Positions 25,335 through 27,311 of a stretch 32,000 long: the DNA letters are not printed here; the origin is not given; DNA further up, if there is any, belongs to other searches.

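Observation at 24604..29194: Candidate undescribed envelope-spanning module: AT-rich outer-membrane protein + membrane-inserted amidohydrolase + leaderless PG-binding goose-type lysozyme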

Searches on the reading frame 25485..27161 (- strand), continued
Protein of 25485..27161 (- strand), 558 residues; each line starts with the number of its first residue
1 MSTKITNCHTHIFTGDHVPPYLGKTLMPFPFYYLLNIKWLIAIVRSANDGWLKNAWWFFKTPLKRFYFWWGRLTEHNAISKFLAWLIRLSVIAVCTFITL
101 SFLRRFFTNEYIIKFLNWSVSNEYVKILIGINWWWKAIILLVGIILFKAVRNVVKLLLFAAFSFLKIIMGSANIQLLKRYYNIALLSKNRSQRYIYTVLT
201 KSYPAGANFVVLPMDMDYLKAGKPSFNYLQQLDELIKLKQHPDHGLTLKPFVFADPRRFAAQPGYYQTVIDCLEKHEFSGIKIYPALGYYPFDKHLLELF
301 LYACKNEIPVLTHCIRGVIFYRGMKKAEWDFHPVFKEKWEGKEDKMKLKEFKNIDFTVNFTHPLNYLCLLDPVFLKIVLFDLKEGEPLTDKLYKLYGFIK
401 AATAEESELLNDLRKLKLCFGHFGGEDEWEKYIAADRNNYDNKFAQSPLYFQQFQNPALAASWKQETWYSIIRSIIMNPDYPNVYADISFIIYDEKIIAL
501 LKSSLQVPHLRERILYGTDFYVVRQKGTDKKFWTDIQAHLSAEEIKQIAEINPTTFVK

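Call 75: search_protein_families(library=pfam, proteins=[L087:9966-10463:+], max_evalue=0.05)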
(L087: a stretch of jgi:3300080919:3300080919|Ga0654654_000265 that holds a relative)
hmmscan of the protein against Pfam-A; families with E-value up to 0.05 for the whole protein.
L087:9966-10463:+ (166 aa): 0 families

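Call 77: search_protein_families(library=pfam, proteins=[L003:10564-12204:+], max_evalue=0.01)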
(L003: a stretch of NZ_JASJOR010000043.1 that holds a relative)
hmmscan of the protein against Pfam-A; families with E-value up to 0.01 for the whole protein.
L003:10564-12204:+ (547 aa): 1 family
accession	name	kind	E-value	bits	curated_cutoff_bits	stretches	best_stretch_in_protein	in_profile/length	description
PF01734.28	Patatin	-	1.9e-09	38.5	27.7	1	65-349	2-183/191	Patatin-like phospholipase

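Call 100: search_protein_families(library=padloc, proteins=[L030:9714-11867:+, L030:11867-12688:+, L033:9821-10987:+, L033:10987-11898:+, L046:4218-5366:+, L046:5362-6849:+, L046:6803-7933:+, L041:2741-4756:+, L041:4769-6286:+, L084:7938-9863:+], max_evalue=0.001)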
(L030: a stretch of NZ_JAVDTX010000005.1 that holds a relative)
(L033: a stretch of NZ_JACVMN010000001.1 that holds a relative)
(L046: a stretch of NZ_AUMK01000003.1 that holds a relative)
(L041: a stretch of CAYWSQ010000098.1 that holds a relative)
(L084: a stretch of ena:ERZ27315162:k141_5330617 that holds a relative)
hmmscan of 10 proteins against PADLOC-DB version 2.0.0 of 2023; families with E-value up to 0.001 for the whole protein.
L030:9714-11867:+ (718 aa): 139 families (the best 25 are shown)
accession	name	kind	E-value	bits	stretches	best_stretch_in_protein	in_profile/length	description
PDLC00292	PtuA1|PtuA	-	4.1e-190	631.7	1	1-713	1-718/726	AAA ATPase domain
PDLC00288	PtuA1|PtuA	-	4.6e-148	493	1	2-713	2-729/733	AAA ATPase domain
PDLC00291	PtuA1|PtuA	-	2.7e-98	328.5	1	6-696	8-757/773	AAA ATPase domain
PDLC00295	PtuA1|PtuA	-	4.4e-49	165.8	2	498-688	256-447/451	AAA ATPase domain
PDLC00339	PtuB1|PtuB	-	4.8e-45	152.4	1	26-246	26-256/261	Unknown function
PDLC00306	PtuA1|PtuA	-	1.2e-44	151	1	493-702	42-262/274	AAA ATPase domain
PDLC00269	PtuA1|PtuA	-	3.9e-39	133.2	2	496-663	252-432/446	AAA ATPase domain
PDLC00319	PtuB1|PtuB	-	7.1e-39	132.1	1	28-214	39-244/310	Unknown function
PDLC00304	PtuA1|PtuA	-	1.6e-37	127.7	2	464-660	220-414/444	AAA ATPase domain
PDLC00328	PtuB1|PtuB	-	1.3e-36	124.7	1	30-210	32-235/295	Unknown function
PDLC02913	ATPase_I-A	-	8.1e-36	122.2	2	481-662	311-488/508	-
PDLC00299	PtuA1|PtuA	-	4.7e-35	119.5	2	487-686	332-531/535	AAA ATPase domain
PDLC00278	PtuA1|PtuA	-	9.1e-35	118.8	2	497-652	250-404/436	AAA ATPase domain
PDLC00271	PtuA1|PtuA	-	1e-33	115.5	2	485-664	231-401/421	AAA ATPase domain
PDLC00316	PtuB1|PtuB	-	1.1e-32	111.9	1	45-253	52-281/301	Unknown function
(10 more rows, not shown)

L030:11867-12688:+ (274 aa): 39 families (the best 25 are shown)
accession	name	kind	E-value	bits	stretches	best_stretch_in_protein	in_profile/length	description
PDLC00319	PtuB1|PtuB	-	7e-77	257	1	1-271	1-296/310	Unknown function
PDLC00328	PtuB1|PtuB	-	5.3e-67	224.4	1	1-269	1-284/295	Unknown function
PDLC00292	PtuA1|PtuA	-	3.2e-52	175.9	1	1-271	1-248/726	AAA ATPase domain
PDLC00339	PtuB1|PtuB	-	8.2e-50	168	1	1-266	1-255/261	Unknown function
PDLC00329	PtuB1|PtuB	-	2.9e-45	153.1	1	5-182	5-201/331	Unknown function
PDLC00330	PtuB1|PtuB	-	1.5e-37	127.9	1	42-266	39-257/271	Unknown function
PDLC00316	PtuB1|PtuB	-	1.5e-33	114.7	1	44-263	50-268/301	Unknown function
PDLC00337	PtuB1|PtuB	-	1.1e-31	108.4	2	1-116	1-105/216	Unknown function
PDLC00288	PtuA1|PtuA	-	1.4e-31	107.9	1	35-219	41-211/733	AAA ATPase domain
PDLC00343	PtuB1|PtuB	-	4.7e-27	93.4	1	49-267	54-270/283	Unknown function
PDLC00291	PtuA1|PtuA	-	2.1e-20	70.9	1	41-226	47-227/773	AAA ATPase domain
PDLC00317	PtuB1|PtuB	-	2.5e-19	68.1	2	152-243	111-202/244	Unknown function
PDLC00342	PtuB1|PtuB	-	1.9e-18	64.8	2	1-116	1-97/247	Unknown function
PDLC00327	PtuB1|PtuB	-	2.3e-18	64.6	1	18-166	13-155/391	Unknown function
PDLC00333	PtuB1|PtuB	-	3.5e-17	60.8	1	42-175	44-163/272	Unknown function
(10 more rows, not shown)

L033:9821-10987:+ (389 aa): 94 families (the best 25 are shown)
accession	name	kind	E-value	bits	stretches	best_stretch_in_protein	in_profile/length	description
PDLC00287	PtuA1|PtuA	-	5.8e-104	346.9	1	13-388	198-583/584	AAA ATPase domain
PDLC00292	PtuA1|PtuA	-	4.4e-47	158.9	1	12-339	308-630/726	AAA ATPase domain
PDLC00295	PtuA1|PtuA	-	1.4e-46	157.6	2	149-337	204-380/451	AAA ATPase domain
PDLC00304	PtuA1|PtuA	-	1.2e-41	141.3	2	70-337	114-377/444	AAA ATPase domain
PDLC02913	ATPase_I-A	-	5.7e-40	135.9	2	135-296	258-415/508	-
PDLC00271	PtuA1|PtuA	-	1.3e-39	135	2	80-309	109-344/421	AAA ATPase domain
PDLC00299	PtuA1|PtuA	-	1.7e-39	134.2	2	123-294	260-427/535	AAA ATPase domain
PDLC00298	PtuA1|PtuA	-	1.3e-38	131.2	2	71-305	101-341/423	AAA ATPase domain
PDLC00278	PtuA1|PtuA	-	2.9e-38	130.3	2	103-385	134-428/436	AAA ATPase domain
PDLC00269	PtuA1|PtuA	-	4.5e-34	116.5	2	108-297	150-349/446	AAA ATPase domain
PDLC00288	PtuA1|PtuA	-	4.5e-34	116.1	1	10-341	311-642/733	AAA ATPase domain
PDLC00267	PtuA1|PtuA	-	9.5e-33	112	1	99-286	134-327/438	AAA ATPase domain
PDLC00277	PtuA1|PtuA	-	2.7e-32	110.5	2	115-321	162-361/423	AAA ATPase domain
PDLC00310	PtuA1|PtuA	-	4.3e-30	103.2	1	103-305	134-352/443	AAA ATPase domain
PDLC00305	PtuA1|PtuA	-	8.5e-30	102.4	1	13-298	3-299/392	AAA ATPase domain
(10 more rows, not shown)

L033:10987-11898:+ (304 aa): 46 families (the best 25 are shown)
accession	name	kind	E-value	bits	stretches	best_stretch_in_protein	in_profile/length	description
PDLC00316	PtuB1|PtuB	-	1.5e-104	347.8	1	1-302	1-299/301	Unknown function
PDLC00328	PtuB1|PtuB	-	2.3e-41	140.3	1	38-274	35-282/295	Unknown function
PDLC00339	PtuB1|PtuB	-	7.7e-37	125.5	1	52-230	52-216/261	Unknown function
PDLC00292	PtuA1|PtuA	-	1e-33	114.7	1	29-240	22-217/726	AAA ATPase domain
PDLC00319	PtuB1|PtuB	-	2.2e-32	110.9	1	50-276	54-290/310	Unknown function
PDLC00288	PtuA1|PtuA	-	3e-28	96.9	1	1-227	1-211/733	AAA ATPase domain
PDLC00329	PtuB1|PtuB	-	2.5e-27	94.1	1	1-117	1-120/331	Unknown function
PDLC00330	PtuB1|PtuB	-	2.2e-24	84.8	1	1-236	1-221/271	Unknown function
PDLC00343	PtuB1|PtuB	-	3.2e-21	74.2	1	28-261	27-257/283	Unknown function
PDLC00291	PtuA1|PtuA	-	4.5e-21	73.1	1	23-224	23-220/773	AAA ATPase domain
PDLC00340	PtuB1|PtuB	-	2.6e-17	61.3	1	51-226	51-212/268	Unknown function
PDLC00327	PtuB1|PtuB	-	2.2e-16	58.1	1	52-212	45-206/391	Unknown function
PDLC00333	PtuB1|PtuB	-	4.6e-16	57.2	1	52-224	48-210/272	Unknown function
PDLC00337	PtuB1|PtuB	-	9.7e-16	56.3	2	35-130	27-115/216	Unknown function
PDLC00318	PtuB1|PtuB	-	2.4e-14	51.6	1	29-227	24-234/299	Unknown function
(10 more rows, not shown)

L046:4218-5366:+ (383 aa): 1 family
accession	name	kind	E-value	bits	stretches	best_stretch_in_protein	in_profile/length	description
PDLC02987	caspase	-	1.2e-14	52.4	1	12-195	1-136/453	-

L046:5362-6849:+ (496 aa): 0 families

L046:6803-7933:+ (377 aa): 7 families
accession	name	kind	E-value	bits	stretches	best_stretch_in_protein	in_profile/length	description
PDLC03854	LmuA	-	1.2e-86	288.9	1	19-363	2-336/345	-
PDLC03805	RTasMBL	-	5.5e-57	191.4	1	21-364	2-312/322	DRT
PDLC02158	Avs1a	-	2.2e-48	163.5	2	115-347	124-363/392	-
PDLC04676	PDC-M48B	-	1.8e-22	77.6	2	226-305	204-282/357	-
PDLC04677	PDC-M48B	-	1.2e-07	29.3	1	232-345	206-316/339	-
PDLC04675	PDC-M48B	-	2.2e-05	21.8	0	37-93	19-79/291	-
PDLC04673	PDC-M48B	-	0.00017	19.1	0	28-95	10-74/296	-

L041:2741-4756:+ (672 aa): 0 families

L041:4769-6286:+ (506 aa): 3 families
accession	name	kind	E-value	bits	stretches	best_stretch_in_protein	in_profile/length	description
PDLC03854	LmuA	-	4.1e-15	53.8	1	5-111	2-97/345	-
PDLC03805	RTasMBL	-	1.1e-05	22.8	1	7-105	2-82/322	DRT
PDLC04676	PDC-M48B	-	0.0005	17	1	70-107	58-92/357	-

L084:7938-9863:+ (642 aa): 99 families (the best 25 are shown)
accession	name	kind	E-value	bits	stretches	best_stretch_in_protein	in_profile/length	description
PDLC02358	Old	-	4.9e-53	178.8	1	1-555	2-479/578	Old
PDLC02979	AriA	-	6e-52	175.7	1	1-394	1-373/373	-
PDLC00066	GajA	-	5.9e-28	95.7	2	1-98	1-100/567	AAA ATPase domain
PDLC00067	GajA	-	8.4e-27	91.9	2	348-625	303-557/604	AAA ATPase domain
PDLC00071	GajA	-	2.1e-25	87.6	2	205-554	142-453/588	AAA ATPase domain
PDLC00070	GajA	-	2.7e-24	83.7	2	206-538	152-463/596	AAA ATPase domain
PDLC00096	GajA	-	1.4e-23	81.5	2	1-114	1-119/630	AAA ATPase domain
PDLC00065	GajA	-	1.4e-23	81.5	2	348-615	332-582/670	AAA ATPase domain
PDLC00062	GajA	-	3.8e-22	76.5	2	1-76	1-80/639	AAA ATPase domain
PDLC00091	GajA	-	1.2e-21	75.2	2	1-117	1-123/627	AAA ATPase domain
PDLC00083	GajA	-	8e-21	72.1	2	207-537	151-489/639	AAA ATPase domain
PDLC03878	NsnB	-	1.4e-20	72.4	1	3-421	2-305/345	-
PDLC00090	GajA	-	2.1e-20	71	1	1-90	1-84/659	AAA ATPase domain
PDLC00094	GajA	-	3.6e-18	63.4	2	1-97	1-98/569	AAA ATPase domain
PDLC04135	mad3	-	8e-18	63.1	1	2-429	1-361/374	mads_3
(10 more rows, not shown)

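Call 102: search_protein_families(library=pfam, proteins=[L050:7333-7896:+, L070:9704-10360:+, L071:9720-10376:+, L022:5550-6452:+, L050:6236-7294:+, L004:9699-11690:+, L013:2461-4110:+, L033:6191-7873:+, L078:6490-7953:+, L032:9856-11502:+], max_evalue=0.01)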
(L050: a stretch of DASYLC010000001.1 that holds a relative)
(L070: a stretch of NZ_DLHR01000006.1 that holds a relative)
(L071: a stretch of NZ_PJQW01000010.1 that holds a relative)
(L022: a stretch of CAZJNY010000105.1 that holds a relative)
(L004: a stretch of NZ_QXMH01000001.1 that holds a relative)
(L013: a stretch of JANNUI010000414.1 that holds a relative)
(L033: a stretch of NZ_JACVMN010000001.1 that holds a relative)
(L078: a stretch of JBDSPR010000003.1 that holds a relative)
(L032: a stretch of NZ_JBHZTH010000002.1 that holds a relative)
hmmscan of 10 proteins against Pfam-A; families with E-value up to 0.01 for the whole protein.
L050:7333-7896:+ (188 aa): 1 family
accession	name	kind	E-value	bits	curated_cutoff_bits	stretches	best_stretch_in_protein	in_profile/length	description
PF01510.30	Amidase_2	-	5.4e-15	56.3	26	1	17-156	3-130/131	N-acetylmuramoyl-L-alanine amidase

L070:9704-10360:+ (219 aa): 4 families
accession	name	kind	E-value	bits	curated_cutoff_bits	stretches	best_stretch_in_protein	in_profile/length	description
PF01476.26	LysM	-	1.1e-13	51.3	20.9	1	3-47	1-43/43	LysM domain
PF05257.22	CHAP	-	3.2e-09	37.6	26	1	102-180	10-76/81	CHAP domain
PF23577.1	LysM_RLK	-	0.0001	22.7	27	1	2-33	2-33/44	LysM domain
PF00877.26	NLPC_P60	-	0.00011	22.5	23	1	86-179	7-77/105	NlpC/P60 family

L071:9720-10376:+ (219 aa): 4 families
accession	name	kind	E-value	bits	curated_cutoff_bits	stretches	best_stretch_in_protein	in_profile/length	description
PF01476.26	LysM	-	3.1e-13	49.9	20.9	1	3-47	1-43/43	LysM domain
PF05257.22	CHAP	-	3.3e-08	34.3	26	1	102-180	10-76/81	CHAP domain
PF23577.1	LysM_RLK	-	3.3e-05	24.3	27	1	3-34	3-34/44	LysM domain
PF00877.26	NLPC_P60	-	0.00056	20.3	23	1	87-179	8-77/105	NlpC/P60 family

L022:5550-6452:+ (301 aa): 2 families
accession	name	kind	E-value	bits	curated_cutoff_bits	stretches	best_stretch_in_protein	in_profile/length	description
PF01510.30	Amidase_2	-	1.6e-25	90.4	26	1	30-200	4-131/131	N-acetylmuramoyl-L-alanine amidase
PF08239.17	SH3_3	-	0.0089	16.6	27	0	232-297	6-54/54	Bacterial SH3 domain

L050:6236-7294:+ (353 aa): 0 families

L004:9699-11690:+ (664 aa): 1 family
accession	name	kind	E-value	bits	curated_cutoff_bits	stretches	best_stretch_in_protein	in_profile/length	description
PF01019.26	G_glu_transpept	-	1.5e-99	334.6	27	1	48-654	2-507/512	Gamma-glutamyltranspeptidase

L013:2461-4110:+ (550 aa): 2 families
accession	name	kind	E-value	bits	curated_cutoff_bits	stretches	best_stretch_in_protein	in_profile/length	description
PF18962.6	Por_Secre_tail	-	4e-14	53.1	27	1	475-540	1-69/75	Secretion system C-terminal sorting domain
PF11589.14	DUF3244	-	0.00094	19.6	25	1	482-535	29-85/96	Domain of unknown function (DUF3244)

L033:6191-7873:+ (561 aa): 0 families

L078:6490-7953:+ (488 aa): 2 families
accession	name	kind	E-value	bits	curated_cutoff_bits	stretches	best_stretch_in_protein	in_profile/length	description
PF02811.25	PHP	-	0.004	17.9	26.4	1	31-66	2-39/164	PHP domain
PF12228.14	DUF3604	-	0.0067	15.3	20.4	0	284-336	378-430/591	Protein of unknown function (DUF3604)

L032:9856-11502:+ (549 aa): 2 families
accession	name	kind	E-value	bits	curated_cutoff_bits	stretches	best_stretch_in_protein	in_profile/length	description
PF02686.20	GatC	-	0.00057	20.4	23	0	447-486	5-43/66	Glu-tRNAGln amidotransferase C subunit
PF00753.33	Lactamase_B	-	0.0034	17.8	22.7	1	85-162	9-68/196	Metallo-beta-lactamase superfamily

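Call 107: list_cluster_members(proteins=[P0001, P0121, P0132, P0129, P0127])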
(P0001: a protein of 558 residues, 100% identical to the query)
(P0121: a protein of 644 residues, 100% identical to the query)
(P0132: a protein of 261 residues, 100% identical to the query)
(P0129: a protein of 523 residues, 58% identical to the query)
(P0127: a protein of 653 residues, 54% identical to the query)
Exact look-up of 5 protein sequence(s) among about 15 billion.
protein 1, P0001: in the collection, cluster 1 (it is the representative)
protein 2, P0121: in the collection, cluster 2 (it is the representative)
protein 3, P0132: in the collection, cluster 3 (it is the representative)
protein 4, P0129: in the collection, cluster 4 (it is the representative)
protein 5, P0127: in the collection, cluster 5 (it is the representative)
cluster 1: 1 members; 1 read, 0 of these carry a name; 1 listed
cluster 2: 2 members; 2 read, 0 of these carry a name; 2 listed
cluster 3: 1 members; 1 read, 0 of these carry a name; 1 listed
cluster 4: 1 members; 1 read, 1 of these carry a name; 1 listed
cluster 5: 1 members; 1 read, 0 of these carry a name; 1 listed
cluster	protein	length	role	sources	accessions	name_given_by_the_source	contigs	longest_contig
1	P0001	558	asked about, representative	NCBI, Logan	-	-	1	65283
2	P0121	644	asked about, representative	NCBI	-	-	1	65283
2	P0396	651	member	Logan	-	-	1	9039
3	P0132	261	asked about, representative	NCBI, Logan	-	-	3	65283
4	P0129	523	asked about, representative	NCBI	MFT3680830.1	MAG: hypothetical protein QM791_11195 [Ferruginibacter sp.]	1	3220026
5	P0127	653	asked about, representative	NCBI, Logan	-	-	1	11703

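Call 108: search_dna_similar(query=window:25485-27161:-, collection=plasmids, mode=protein, max_evalue=1e-10, max_rows=15)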
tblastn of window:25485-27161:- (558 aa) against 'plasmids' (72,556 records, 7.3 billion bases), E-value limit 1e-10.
No match.
